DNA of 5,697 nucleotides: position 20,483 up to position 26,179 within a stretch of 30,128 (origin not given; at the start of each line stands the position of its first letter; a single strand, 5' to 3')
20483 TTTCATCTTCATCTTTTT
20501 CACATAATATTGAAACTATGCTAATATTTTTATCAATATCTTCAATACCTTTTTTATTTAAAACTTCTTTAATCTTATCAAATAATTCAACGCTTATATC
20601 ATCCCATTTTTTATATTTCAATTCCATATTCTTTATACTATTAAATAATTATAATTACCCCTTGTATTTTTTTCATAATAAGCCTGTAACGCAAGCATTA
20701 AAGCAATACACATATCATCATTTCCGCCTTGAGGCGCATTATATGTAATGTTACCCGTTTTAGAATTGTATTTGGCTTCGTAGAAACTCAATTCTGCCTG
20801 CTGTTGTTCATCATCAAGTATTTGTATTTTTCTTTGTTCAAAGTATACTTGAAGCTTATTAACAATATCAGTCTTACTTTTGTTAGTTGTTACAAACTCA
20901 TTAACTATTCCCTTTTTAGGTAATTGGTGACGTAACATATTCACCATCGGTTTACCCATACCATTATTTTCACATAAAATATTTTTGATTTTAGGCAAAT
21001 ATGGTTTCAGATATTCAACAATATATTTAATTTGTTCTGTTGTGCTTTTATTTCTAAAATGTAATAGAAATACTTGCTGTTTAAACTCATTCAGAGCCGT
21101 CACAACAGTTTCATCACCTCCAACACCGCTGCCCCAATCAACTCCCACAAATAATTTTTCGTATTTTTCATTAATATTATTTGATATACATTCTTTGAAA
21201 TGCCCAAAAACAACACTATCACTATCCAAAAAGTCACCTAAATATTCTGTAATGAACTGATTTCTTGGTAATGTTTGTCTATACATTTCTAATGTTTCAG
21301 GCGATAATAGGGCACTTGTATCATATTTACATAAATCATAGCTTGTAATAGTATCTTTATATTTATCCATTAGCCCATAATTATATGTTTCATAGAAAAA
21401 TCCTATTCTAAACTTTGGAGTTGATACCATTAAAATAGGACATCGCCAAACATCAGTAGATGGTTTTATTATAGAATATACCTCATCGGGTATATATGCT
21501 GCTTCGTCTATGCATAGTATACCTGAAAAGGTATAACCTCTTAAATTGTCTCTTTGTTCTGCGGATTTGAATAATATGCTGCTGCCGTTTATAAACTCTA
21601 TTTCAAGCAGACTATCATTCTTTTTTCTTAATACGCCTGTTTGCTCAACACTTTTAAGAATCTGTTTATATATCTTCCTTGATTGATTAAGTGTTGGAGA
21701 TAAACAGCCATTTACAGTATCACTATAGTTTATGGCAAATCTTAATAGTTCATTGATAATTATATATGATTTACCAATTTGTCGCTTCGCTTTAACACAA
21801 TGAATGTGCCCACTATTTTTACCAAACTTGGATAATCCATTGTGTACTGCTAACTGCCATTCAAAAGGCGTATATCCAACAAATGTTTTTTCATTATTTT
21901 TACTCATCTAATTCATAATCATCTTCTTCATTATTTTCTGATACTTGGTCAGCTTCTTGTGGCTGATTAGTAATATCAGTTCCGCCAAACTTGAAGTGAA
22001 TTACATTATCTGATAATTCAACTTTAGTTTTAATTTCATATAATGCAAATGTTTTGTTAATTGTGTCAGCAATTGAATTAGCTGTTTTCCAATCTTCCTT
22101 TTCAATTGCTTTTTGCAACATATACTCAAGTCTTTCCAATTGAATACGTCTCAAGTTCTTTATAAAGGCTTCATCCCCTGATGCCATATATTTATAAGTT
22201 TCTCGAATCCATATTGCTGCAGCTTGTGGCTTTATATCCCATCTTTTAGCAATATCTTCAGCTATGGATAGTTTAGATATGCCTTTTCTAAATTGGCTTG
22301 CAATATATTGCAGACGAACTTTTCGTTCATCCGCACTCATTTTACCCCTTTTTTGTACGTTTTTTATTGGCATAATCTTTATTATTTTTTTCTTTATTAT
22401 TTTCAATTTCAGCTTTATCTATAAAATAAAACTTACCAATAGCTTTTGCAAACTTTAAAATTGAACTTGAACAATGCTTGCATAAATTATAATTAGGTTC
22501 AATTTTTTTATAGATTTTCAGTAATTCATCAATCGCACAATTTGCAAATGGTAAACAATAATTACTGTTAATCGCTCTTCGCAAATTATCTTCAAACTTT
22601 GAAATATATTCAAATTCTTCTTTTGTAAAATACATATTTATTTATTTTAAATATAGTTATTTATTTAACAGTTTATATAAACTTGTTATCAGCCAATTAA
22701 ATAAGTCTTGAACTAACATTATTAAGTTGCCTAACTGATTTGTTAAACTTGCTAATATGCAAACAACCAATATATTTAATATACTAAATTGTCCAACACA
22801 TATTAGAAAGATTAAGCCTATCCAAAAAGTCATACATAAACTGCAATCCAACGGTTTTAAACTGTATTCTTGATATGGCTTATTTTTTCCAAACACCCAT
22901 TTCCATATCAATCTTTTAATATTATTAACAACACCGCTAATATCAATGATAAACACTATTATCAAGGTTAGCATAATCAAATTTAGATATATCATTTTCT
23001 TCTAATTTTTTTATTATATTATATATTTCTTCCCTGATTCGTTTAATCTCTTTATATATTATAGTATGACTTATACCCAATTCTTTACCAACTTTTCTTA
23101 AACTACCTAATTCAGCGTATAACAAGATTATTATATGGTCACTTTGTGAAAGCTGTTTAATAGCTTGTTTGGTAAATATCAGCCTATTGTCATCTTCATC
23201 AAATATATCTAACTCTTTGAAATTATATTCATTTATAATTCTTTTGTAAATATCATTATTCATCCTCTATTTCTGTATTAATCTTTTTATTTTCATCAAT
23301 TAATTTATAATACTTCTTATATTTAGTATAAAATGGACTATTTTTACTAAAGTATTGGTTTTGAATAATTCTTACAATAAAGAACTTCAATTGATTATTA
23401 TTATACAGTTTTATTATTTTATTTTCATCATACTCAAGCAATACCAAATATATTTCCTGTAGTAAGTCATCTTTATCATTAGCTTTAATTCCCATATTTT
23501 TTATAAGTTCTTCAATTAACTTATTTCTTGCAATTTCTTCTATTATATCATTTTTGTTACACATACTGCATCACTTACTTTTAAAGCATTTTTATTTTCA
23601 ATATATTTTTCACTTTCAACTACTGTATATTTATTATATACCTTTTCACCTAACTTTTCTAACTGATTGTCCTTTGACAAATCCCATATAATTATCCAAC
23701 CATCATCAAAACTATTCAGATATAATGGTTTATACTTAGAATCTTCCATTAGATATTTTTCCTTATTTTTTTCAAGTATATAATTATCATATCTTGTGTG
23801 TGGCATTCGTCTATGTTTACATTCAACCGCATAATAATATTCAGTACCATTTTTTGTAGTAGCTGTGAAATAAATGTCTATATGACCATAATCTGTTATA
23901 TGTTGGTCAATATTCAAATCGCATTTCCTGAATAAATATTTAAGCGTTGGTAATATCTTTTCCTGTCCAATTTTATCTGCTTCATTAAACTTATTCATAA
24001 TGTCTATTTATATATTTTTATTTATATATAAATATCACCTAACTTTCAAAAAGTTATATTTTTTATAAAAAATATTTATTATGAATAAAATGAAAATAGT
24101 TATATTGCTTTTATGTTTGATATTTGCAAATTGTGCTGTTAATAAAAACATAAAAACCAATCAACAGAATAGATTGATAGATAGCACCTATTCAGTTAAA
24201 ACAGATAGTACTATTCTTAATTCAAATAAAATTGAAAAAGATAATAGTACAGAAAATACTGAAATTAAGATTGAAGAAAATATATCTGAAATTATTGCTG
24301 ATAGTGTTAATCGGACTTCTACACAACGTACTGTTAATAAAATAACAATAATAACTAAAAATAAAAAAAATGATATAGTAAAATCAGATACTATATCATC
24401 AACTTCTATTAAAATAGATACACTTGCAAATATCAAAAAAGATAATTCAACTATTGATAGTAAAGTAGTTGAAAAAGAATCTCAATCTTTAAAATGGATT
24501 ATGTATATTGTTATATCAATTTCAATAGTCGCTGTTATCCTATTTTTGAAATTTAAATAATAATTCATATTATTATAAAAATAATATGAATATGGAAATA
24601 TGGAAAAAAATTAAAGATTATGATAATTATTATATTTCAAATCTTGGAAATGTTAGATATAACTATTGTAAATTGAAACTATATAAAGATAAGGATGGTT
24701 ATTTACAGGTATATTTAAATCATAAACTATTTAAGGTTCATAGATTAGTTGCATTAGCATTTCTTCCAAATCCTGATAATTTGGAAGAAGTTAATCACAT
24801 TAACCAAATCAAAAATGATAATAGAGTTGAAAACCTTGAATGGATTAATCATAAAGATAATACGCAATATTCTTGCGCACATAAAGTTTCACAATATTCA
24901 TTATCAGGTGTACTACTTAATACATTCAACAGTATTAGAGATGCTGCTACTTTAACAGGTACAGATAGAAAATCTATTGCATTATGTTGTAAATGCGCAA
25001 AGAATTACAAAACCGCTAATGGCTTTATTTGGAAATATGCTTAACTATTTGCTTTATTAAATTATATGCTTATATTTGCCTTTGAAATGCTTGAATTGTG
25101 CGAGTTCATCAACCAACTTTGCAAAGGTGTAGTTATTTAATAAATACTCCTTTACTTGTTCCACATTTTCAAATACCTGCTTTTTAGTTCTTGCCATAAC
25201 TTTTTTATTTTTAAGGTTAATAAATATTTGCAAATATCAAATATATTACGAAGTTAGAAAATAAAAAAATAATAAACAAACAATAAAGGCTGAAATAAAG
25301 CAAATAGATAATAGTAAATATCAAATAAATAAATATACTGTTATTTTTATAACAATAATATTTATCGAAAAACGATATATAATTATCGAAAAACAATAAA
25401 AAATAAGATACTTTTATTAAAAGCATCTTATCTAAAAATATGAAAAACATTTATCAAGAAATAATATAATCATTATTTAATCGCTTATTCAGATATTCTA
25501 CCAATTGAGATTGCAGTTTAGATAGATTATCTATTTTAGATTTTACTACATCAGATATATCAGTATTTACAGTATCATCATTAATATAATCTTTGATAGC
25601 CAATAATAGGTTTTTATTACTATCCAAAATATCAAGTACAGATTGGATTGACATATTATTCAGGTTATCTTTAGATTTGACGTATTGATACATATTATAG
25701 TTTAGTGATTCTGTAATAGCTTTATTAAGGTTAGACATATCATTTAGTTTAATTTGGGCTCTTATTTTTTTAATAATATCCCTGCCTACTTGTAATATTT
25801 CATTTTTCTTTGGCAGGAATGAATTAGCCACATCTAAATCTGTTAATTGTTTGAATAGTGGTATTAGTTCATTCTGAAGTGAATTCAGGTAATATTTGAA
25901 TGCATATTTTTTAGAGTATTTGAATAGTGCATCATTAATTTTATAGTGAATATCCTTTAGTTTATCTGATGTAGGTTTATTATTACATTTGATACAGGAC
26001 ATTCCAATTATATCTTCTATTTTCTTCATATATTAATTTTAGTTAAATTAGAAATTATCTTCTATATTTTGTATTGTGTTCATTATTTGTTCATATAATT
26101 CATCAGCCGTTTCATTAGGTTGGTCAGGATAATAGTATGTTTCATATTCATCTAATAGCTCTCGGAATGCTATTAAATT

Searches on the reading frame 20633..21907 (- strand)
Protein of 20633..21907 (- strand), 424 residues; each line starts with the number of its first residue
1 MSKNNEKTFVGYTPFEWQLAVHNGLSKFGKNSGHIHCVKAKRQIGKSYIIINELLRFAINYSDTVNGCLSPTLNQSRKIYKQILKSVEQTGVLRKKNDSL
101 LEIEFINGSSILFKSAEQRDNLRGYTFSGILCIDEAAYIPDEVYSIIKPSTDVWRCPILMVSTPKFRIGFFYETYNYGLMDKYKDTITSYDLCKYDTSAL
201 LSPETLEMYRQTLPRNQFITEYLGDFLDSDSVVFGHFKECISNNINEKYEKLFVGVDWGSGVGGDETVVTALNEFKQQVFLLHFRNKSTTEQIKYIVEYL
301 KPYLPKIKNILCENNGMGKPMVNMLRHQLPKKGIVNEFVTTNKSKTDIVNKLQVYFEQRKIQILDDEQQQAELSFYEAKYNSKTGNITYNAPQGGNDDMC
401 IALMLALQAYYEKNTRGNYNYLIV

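Call 21: find_encoding_contigs(protein=window:20633-21907:-, flank=10000, max_places=10)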
Protein window:20633-21907:- (424 aa): 6 contigs read that carry it; 5 places shown.
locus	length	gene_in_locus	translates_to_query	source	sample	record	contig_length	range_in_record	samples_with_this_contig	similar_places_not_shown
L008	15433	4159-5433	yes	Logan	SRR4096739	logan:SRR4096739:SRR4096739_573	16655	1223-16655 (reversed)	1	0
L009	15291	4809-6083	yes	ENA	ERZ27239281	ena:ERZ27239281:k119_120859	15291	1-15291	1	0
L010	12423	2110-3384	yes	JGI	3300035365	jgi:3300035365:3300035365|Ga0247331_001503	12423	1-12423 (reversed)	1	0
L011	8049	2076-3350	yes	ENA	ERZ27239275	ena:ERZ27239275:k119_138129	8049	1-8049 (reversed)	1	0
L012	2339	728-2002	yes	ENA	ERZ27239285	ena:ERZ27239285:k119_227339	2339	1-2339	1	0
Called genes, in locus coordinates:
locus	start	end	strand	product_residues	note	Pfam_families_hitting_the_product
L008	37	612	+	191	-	-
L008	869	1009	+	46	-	-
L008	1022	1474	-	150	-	PF07463:NUMOD4 (weak), PF13392:HNH_3, PF07453:NUMOD1 (weak)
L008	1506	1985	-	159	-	-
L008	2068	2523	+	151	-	-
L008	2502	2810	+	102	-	-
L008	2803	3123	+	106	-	PF18024:HTH_50 (weak)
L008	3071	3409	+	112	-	-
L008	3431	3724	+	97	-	-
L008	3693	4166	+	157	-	-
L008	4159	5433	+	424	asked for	PF03237:Terminase_6N, PF17289:Terminase_6C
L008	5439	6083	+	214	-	-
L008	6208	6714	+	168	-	-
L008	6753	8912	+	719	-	PF13004:BACON (faint)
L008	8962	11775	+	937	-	-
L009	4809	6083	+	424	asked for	PF03237:Terminase_6N, PF17289:Terminase_6C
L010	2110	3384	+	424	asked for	PF03237:Terminase_6N, PF17289:Terminase_6C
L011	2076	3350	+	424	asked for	PF03237:Terminase_6N, PF17289:Terminase_6C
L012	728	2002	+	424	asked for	PF03237:Terminase_6N, PF17289:Terminase_6C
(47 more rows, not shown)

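Call 25: find_related_loci(query=window:20633-21907:-, collection=viral_contigs, flank=10000)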
Query window:20633-21907:- (424 aa) in viral_contigs; peptide patterns used: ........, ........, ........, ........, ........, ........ (x = any residue, [..] = any of these).
14 stretches matched a pattern, but none encodes a relative of the query by tblastn (E <= 1e-3).

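Call 89: search_dna_similar(query=window:20633-21907:-, collection=phages, mode=protein, max_evalue=0.00001, max_rows=12)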
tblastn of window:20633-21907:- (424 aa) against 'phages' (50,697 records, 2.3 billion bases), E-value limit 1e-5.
Records with a match: 294; places in all: 294; records where one place covers at least 80% of the query: 16.
Best place of each record, by identity: <60% 294.
By first word of the organism name: Salmonella 97; Escherichia 93; Pelagibacter 22; Vibrio 16; Thermus 11; Rhizobium 10; Phage 9; Klebsiella 8; Bacteriophage 5; Pseudomonas 5; and 12 more.
By host as written in the record: - 36; Escherichia coli 35; Salmonella enterica 19; Vibrio breoganii 15; Candidatus Pelagibacter ubique HTCC1062 13; Salmonella sp. 10; Salmonella enterica subsp. enterica serovar Enteritidis 10; Escherichia coli O157:H7 9; and 80 more.
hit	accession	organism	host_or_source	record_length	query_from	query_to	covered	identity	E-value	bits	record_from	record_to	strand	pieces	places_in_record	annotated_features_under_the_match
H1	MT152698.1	Halorubrum phage Hardycor1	Halorubrum coriense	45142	12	408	94%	26.9%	3e-22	105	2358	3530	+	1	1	terL: large subunit terminase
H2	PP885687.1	Tunturiibacter phage Tunturi_4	Tunturiibacter empetritectus M8UP27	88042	43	417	88%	26.4%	2e-22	105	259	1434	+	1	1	terminase large subunit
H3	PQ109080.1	Thermus phage Riverbug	Thermus thermophilus HB8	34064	10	420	97%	23.7%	2e-27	121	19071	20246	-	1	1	TerL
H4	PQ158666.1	Thermus phage P23-45_stolb3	Thermus thermophilus HB8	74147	8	414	96%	23.1%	2e-11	72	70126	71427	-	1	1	TerL protein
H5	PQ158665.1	Thermus phage P23-45_stolb2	Thermus thermophilus HB8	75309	8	414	96%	23.1%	3e-11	72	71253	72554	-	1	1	TerL protein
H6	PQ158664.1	Thermus phage P23-45_stolb1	Thermus thermophilus HB8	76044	8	414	96%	23.1%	3e-11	72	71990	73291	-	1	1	TerL protein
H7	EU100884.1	Thermus phage P74-26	Thermus thermophilus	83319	9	414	96%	23.2%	4e-11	71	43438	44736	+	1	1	phage terminase large subunit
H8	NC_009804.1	Thermus phage P74-26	Thermus thermophilus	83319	9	414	96%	23.2%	4e-11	71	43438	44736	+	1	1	phage terminase large subunit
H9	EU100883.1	Thermus phage P23-45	Thermus thermophilus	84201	9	414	96%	23.2%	5e-11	71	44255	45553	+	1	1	terminase large subunit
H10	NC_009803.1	Thermus phage P23-45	Thermus thermophilus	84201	9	414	96%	23.2%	5e-11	71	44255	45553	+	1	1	terminase large subunit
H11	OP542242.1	Thermus phage P23-45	Thermus thermophilus HB8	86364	9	414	96%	23.2%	5e-11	71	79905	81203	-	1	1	hypothetical protein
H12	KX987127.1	Thermus phage G20c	Thermus thermophilus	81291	9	414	96%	23.2%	6e-11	71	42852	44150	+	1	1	terminase large subunit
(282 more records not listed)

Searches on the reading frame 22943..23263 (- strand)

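Call 65: search_protein_families(library=phrogs, proteins=[window:22943-23263:-], max_evalue=0.001)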
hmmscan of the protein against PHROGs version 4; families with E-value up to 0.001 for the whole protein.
window:22943-23263:- (106 aa): 1 family
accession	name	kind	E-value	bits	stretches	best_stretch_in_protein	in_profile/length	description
phrog_1740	-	transcription regulation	1.3e-05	25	1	22-87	153-219/567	RNA polymerase sigma factor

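Call 66: search_protein_families(library=pfam, proteins=[window:22943-23263:-], max_evalue=0.01)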
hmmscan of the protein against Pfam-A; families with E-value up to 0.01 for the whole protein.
window:22943-23263:- (106 aa): 5 families
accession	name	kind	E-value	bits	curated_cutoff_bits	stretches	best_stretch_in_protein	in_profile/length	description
PF18024.7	HTH_50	-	2.4e-06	27.6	27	1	44-75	15-46/50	Helix-turn-helix domain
PF13936.12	HTH_38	-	0.00032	20.8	27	1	36-75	3-43/44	Helix-turn-helix domain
PF08279.18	HTH_11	-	0.00073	19.8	25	1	54-85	17-48/55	HTH domain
PF13384.12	HTH_23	-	0.00077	19.6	24.6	1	45-78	10-43/50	Homeodomain-like domain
PF13518.12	HTH_28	-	0.0061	17.1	25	0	45-79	5-39/52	Helix-turn-helix domain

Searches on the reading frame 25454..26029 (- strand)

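Call 65: search_protein_families(library=phrogs, proteins=[window:25454-26029:-], max_evalue=0.001)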
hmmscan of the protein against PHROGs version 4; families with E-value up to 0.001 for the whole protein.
window:25454-26029:- (191 aa): 0 families

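Call 66: search_protein_families(library=pfam, proteins=[window:25454-26029:-], max_evalue=0.01)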
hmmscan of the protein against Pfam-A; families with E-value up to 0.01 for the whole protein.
window:25454-26029:- (191 aa): 1 family
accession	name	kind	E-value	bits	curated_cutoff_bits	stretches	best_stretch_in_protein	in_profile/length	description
PF03898.19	TNV_CP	-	0.0085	15.9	30.8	0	75-138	50-111/198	Satellite tobacco necrosis virus coat protein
